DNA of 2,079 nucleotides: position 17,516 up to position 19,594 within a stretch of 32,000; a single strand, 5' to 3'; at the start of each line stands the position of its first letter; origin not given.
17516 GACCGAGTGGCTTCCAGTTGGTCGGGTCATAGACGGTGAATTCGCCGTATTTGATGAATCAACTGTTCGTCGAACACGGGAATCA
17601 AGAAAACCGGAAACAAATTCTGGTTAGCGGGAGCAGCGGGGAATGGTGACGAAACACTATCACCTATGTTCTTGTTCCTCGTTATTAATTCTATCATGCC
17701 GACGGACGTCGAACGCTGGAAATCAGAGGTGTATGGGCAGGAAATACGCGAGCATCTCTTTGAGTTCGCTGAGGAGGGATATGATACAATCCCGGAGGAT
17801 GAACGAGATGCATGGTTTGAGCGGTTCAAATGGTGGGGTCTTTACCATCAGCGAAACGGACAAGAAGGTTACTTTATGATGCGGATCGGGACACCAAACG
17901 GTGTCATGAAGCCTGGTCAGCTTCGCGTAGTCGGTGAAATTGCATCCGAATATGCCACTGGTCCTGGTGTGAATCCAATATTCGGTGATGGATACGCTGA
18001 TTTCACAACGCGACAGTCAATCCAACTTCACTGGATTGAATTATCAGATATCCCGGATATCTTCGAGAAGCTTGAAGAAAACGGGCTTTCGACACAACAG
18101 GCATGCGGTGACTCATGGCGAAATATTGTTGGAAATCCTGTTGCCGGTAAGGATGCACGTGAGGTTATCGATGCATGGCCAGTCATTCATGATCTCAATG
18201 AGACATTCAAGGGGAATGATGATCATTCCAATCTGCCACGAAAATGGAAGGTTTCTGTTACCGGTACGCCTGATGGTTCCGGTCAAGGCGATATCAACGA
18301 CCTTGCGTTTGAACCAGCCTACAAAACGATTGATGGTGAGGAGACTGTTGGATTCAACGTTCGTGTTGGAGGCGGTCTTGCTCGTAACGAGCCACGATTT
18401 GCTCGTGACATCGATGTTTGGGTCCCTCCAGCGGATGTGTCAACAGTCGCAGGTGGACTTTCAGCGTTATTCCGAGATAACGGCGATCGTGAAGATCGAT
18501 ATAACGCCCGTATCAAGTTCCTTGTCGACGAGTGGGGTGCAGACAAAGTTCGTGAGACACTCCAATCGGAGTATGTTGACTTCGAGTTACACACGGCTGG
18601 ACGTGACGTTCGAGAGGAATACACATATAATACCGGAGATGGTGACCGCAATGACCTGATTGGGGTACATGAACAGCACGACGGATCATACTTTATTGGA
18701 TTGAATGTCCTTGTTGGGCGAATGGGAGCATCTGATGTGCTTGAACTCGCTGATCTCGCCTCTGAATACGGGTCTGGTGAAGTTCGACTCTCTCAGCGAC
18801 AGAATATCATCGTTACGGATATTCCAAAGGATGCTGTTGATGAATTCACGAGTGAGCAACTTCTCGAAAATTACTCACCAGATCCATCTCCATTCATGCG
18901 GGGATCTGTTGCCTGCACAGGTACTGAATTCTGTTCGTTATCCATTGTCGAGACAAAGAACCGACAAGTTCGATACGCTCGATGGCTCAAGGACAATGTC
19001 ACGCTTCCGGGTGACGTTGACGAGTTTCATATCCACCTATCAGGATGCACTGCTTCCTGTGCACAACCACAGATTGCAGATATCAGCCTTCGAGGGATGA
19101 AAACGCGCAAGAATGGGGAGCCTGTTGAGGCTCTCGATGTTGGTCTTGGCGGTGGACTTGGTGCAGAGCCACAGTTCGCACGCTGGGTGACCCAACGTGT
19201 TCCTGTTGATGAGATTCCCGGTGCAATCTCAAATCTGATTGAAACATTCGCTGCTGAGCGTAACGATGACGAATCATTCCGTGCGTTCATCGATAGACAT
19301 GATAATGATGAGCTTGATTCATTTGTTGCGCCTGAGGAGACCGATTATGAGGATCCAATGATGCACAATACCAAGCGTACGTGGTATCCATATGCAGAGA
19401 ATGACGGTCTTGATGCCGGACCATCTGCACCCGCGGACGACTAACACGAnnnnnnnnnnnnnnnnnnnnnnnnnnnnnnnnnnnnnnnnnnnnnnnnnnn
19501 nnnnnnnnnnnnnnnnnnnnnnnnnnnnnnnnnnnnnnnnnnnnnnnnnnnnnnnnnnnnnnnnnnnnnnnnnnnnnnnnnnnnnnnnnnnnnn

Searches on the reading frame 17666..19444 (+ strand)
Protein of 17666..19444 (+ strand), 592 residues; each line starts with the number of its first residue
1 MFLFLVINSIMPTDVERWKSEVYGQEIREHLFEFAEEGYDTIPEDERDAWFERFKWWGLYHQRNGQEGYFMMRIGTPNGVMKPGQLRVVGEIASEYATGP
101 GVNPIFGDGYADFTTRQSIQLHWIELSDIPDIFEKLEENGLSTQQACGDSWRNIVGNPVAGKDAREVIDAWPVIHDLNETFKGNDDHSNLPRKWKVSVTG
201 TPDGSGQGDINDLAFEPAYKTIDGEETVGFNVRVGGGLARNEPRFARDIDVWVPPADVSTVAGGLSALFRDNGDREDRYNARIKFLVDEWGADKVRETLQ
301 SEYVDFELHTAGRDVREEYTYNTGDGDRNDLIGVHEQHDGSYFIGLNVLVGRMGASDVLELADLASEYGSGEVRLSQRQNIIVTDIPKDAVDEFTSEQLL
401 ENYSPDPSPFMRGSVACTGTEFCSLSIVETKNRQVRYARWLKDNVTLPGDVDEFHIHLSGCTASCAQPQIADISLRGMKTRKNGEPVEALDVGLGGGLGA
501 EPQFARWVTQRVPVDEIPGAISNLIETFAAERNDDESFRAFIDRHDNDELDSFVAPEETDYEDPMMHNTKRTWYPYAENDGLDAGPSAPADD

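Call 37: search_protein_families(library=pfam, proteins=[window:17666-19444:+], max_evalue=0.001)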
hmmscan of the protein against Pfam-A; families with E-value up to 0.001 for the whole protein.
window:17666-19444:+ (592 aa): 2 families
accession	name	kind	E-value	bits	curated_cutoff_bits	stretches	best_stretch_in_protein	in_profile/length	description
PF01077.27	NIR_SIR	-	9e-46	155.6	27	2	147-303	1-153/158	Nitrite and sulphite reductase 4Fe-4S domain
PF03460.22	NIR_SIR_ferr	-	4.8e-37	126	24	2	63-138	3-68/69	Nitrite/Sulfite reductase ferredoxin-like half domain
